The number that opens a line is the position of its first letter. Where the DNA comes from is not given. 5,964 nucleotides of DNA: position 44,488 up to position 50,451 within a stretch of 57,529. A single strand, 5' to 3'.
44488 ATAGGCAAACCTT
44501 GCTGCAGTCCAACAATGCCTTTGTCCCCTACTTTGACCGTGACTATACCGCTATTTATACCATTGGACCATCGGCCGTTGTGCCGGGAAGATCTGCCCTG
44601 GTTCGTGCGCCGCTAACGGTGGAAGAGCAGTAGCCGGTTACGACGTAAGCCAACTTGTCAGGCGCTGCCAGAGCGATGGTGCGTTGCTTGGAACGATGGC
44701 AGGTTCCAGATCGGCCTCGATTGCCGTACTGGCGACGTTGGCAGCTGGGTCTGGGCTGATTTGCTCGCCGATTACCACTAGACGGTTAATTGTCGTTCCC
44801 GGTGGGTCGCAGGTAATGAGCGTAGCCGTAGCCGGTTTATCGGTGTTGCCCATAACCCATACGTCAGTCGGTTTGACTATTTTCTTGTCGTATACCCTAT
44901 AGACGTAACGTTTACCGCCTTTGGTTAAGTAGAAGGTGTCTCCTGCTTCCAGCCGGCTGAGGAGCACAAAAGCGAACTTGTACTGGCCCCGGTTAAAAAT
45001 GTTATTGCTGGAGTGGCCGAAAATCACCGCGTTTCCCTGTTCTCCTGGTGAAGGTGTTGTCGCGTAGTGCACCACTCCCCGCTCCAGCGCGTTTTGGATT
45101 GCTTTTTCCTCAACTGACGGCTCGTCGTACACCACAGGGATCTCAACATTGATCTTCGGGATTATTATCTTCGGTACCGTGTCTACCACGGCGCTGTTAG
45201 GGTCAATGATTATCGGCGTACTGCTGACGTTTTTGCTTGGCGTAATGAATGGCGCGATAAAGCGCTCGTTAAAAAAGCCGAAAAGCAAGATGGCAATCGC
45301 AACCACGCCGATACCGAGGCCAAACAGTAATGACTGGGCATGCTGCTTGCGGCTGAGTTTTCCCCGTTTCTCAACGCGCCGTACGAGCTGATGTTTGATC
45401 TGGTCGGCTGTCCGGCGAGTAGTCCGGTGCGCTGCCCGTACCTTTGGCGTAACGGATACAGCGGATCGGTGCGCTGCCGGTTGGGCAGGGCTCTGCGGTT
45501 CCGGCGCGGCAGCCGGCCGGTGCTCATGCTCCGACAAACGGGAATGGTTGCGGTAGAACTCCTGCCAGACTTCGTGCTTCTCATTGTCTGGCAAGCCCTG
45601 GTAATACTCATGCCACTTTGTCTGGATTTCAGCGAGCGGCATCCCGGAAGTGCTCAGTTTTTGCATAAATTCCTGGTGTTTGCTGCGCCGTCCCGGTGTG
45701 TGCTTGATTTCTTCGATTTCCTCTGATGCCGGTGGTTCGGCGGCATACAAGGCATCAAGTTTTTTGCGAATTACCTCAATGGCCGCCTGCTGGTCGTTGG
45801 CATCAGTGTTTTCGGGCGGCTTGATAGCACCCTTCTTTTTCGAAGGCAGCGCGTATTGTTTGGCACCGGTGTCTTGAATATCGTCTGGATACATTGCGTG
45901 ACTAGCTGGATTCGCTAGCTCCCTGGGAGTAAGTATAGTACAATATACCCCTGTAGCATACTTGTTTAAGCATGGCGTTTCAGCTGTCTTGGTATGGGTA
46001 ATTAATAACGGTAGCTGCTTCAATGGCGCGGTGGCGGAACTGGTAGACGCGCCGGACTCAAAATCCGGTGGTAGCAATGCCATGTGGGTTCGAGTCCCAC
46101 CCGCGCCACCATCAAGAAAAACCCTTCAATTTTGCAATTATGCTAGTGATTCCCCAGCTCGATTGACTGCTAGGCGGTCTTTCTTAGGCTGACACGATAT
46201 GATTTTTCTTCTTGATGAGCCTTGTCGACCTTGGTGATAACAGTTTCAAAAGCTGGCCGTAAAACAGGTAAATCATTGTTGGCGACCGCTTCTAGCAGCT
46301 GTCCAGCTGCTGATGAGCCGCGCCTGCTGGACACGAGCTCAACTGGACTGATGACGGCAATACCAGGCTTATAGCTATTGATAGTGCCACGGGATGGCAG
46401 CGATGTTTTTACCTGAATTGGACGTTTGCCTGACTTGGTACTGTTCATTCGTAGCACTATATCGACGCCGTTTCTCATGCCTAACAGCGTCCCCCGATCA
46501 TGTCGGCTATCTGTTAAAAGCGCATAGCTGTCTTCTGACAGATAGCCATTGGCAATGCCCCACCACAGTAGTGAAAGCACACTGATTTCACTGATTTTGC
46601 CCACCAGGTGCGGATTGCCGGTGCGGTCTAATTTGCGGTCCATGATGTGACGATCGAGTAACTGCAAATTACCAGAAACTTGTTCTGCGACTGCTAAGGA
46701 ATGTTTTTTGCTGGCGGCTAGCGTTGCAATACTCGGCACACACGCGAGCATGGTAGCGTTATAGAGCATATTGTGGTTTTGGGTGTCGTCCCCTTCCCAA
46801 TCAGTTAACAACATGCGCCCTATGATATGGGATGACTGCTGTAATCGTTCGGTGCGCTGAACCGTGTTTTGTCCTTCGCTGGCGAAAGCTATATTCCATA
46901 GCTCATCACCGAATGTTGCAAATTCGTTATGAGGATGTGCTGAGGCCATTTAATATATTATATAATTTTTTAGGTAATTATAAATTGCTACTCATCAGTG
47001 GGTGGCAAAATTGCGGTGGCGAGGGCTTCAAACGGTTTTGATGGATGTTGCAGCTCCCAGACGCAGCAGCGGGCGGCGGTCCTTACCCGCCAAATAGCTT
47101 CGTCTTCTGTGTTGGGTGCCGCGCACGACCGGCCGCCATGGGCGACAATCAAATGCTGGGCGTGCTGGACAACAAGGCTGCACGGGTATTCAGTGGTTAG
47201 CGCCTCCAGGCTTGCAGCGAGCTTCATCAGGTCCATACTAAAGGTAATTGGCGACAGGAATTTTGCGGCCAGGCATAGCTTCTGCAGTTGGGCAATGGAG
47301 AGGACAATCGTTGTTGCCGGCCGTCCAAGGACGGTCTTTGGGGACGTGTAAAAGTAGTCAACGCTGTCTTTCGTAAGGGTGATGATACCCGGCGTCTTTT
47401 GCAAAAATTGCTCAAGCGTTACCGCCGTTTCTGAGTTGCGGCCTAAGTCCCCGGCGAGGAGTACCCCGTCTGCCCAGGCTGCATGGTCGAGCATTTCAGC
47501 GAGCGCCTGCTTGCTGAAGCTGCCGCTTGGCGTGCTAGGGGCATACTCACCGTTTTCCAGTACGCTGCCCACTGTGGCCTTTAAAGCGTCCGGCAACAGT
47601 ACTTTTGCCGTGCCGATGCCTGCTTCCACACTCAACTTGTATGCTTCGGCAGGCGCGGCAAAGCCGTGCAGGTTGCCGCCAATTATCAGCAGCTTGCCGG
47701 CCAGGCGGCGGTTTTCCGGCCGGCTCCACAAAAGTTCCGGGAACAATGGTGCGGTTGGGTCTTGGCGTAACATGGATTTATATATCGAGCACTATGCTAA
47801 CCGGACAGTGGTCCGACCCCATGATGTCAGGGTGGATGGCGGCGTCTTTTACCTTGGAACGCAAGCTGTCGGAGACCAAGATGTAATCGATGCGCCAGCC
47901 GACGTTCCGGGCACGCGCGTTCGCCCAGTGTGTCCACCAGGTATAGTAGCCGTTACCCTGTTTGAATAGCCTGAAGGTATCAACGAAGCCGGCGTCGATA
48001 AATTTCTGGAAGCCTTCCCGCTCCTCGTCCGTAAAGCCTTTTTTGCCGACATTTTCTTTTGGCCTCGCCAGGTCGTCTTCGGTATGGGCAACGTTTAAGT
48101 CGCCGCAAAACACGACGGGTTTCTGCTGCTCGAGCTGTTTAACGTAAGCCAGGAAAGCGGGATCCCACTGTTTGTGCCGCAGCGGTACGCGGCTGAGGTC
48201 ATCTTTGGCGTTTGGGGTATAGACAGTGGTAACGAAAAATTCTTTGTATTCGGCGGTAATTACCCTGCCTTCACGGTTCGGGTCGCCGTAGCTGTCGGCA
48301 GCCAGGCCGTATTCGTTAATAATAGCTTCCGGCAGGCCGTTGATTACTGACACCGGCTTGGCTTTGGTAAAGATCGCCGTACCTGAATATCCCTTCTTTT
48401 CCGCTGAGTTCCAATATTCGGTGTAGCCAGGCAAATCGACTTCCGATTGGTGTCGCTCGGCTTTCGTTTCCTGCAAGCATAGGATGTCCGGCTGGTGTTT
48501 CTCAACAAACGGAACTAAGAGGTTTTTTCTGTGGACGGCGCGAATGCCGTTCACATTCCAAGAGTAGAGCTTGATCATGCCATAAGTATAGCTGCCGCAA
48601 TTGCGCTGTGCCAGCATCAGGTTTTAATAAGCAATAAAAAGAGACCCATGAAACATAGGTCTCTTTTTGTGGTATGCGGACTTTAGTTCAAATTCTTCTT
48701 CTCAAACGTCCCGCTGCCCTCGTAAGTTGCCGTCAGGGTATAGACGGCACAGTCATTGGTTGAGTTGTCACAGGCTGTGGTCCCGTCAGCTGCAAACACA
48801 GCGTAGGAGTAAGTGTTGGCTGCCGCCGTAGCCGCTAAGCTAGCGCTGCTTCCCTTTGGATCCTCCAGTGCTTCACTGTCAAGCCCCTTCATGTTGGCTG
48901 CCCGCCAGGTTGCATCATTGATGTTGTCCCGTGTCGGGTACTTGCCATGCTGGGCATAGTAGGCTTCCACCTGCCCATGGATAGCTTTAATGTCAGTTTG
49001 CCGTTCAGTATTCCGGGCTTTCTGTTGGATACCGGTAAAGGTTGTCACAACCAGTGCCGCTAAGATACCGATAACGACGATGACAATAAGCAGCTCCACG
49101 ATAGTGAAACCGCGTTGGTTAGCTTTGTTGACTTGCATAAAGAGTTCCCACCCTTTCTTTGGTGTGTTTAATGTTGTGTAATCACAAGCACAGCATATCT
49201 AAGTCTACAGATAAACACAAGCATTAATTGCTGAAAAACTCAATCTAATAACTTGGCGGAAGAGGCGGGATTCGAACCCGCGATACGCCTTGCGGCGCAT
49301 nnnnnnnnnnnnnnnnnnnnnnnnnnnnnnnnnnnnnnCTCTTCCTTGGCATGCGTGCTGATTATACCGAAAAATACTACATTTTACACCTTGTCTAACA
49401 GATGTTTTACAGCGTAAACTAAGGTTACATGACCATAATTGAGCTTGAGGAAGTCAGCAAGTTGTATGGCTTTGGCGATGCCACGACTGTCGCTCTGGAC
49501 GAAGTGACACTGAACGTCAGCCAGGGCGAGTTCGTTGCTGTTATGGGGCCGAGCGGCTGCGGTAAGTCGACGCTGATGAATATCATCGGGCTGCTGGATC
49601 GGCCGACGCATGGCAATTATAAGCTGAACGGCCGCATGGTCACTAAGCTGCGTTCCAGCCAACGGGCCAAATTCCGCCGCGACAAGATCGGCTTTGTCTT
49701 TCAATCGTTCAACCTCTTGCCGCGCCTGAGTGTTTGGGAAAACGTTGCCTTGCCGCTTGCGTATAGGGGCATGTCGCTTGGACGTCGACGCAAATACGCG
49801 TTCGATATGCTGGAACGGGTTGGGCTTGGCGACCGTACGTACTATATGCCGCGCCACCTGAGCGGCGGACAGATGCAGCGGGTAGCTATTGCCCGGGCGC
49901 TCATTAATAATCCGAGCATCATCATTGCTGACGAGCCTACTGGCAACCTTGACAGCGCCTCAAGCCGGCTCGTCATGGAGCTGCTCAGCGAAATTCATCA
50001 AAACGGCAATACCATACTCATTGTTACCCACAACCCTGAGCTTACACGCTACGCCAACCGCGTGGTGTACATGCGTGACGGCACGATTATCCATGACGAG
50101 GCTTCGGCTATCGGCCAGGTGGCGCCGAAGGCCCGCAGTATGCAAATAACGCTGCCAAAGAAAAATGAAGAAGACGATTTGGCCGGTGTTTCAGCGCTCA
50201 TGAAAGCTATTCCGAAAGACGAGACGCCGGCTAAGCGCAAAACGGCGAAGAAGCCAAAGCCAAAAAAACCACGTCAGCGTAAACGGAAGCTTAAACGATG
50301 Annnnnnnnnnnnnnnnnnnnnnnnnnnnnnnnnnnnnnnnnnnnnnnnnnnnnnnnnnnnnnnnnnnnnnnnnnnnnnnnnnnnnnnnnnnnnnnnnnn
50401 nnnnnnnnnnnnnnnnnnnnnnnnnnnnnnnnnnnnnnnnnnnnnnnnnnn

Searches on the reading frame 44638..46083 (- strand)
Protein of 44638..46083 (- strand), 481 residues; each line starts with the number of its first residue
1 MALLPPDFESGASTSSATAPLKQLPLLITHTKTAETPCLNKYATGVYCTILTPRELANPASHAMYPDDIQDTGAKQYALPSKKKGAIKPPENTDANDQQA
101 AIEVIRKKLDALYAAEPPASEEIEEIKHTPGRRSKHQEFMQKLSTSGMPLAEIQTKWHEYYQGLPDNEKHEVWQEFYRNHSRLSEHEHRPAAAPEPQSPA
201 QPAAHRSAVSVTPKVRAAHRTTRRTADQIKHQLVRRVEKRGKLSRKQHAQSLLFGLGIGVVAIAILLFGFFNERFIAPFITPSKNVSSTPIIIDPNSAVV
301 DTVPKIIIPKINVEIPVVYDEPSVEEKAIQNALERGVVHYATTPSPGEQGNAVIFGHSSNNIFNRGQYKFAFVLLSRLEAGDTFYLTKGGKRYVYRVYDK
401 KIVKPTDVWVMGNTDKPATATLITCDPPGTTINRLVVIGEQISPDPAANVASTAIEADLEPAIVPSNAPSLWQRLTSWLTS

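Call 47: search_protein_families(library=ncbifam, proteins=[window:44638-46083:-], max_evalue=1e-10)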
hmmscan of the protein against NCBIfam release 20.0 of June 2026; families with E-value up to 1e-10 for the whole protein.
window:44638-46083:- (481 aa): 5 families
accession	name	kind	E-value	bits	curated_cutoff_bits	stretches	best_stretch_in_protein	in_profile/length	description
NF033745.1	class_C_sortase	subfamily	1.9e-19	70.3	160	1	303-441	93-220/220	class C sortase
TIGR01076.1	sortase_fam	subfamily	2.1e-18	66.4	39.35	1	306-443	3-129/136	sortase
NF033747.1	class_E_sortase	subfamily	2e-14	53.9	160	1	306-441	74-205/211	class E sortase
NF033746.1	class_D_sortase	subfamily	8.8e-13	48.2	165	1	301-438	8-130/135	class D sortase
NF058671.1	sortase_SrtD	exception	1.3e-12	47.7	140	1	301-427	62-170/187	class D sortase, LPxTATN-specific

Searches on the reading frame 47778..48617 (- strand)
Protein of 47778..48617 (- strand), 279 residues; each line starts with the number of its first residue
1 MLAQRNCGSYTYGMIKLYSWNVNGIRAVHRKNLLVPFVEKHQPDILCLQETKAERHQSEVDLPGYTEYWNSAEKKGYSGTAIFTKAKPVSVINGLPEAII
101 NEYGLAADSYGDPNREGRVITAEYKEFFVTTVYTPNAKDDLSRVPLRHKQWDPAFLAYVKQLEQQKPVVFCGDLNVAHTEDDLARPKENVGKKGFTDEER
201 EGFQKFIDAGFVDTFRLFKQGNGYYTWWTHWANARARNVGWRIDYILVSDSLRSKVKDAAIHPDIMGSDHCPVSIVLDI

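Call 83: search_protein_families(library=pfam, proteins=[window:47778-48617:-], max_evalue=0.00001)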
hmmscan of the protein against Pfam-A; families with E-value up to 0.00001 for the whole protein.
window:47778-48617:- (279 aa): 1 family
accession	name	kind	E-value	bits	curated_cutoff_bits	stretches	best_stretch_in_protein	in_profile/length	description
PF03372.29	Exo_endo_phos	-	1.4e-34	120.2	24.5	1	19-270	2-225/225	Endonuclease/Exonuclease/phosphatase family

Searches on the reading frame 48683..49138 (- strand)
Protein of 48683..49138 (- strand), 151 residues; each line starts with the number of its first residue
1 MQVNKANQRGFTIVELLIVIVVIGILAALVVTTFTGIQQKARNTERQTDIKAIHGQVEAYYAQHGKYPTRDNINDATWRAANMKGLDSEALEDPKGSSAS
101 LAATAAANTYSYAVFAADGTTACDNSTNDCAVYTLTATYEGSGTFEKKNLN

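Call 83: search_protein_families(library=pfam, proteins=[window:48683-49138:-], max_evalue=0.00001)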
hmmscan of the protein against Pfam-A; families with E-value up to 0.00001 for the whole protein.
window:48683-49138:- (151 aa): 1 family
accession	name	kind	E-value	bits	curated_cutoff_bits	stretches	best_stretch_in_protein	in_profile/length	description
PF07963.17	N_methyl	-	1.5e-08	34.3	21.2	1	6-30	2-26/27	Prokaryotic N-terminal methylation motif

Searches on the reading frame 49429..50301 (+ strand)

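Call 3: search_protein_families(library=pfam, proteins=[window:49429-50301:+], max_evalue=1)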
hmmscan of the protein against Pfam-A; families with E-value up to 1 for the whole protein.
window:49429-50301:+ (290 aa): 25 families
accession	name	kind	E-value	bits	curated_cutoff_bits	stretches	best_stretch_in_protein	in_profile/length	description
PF00005.33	ABC_tran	-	5.4e-35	121.4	25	1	23-171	1-136/137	ABC transporter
PF13304.12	AAA_21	-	9.5e-10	39.5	27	2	149-205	242-302/304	AAA domain, putative AbiEii toxin, Type IV TA system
PF02463.25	SMC_N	-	4.5e-07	29.9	40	2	64-215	111-211/220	RecF/RecN/SMC N terminal domain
PF20703.3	nSTAND1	-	0.00071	19.7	27.1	1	23-58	23-57/379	Novel STAND NTPase 1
PF03193.22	RsgA_GTPase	-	0.0012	19.2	30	1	23-53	97-126/174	RsgA GTPase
PF03266.21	NTPase_1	-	0.0023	18.2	23.9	0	36-78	2-42/168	NTPase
PF13166.12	AAA_13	-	0.0023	17.1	36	1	159-211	524-579/713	AAA domain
PF13555.12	AAA_29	-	0.0032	17.6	27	1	25-51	14-40/61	P-loop containing region of AAA domain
PF13401.12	AAA_22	-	0.0036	18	27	1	32-53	4-25/130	AAA domain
PF03215.21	Rad17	-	0.009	16.4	23.8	1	22-87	34-97/186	Rad17 P-loop domain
PF13191.12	AAA_16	-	0.01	16.8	32.6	1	31-53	20-44/167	AAA ATPase domain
PF01637.24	ATPase_2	-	0.045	14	33.2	1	30-52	17-39/225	ATPase domain predominantly from Archaea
PF00910.28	RNA_helicase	-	0.061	14.3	21.5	1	37-53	2-18/105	RNA helicase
PF00931.28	NB-ARC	-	0.062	13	23.5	1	33-53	18-38/248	NB-ARC domain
PF00004.35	AAA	-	0.064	14.1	21.2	0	38-53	3-18/131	ATPase family associated with various cellular activities (AAA)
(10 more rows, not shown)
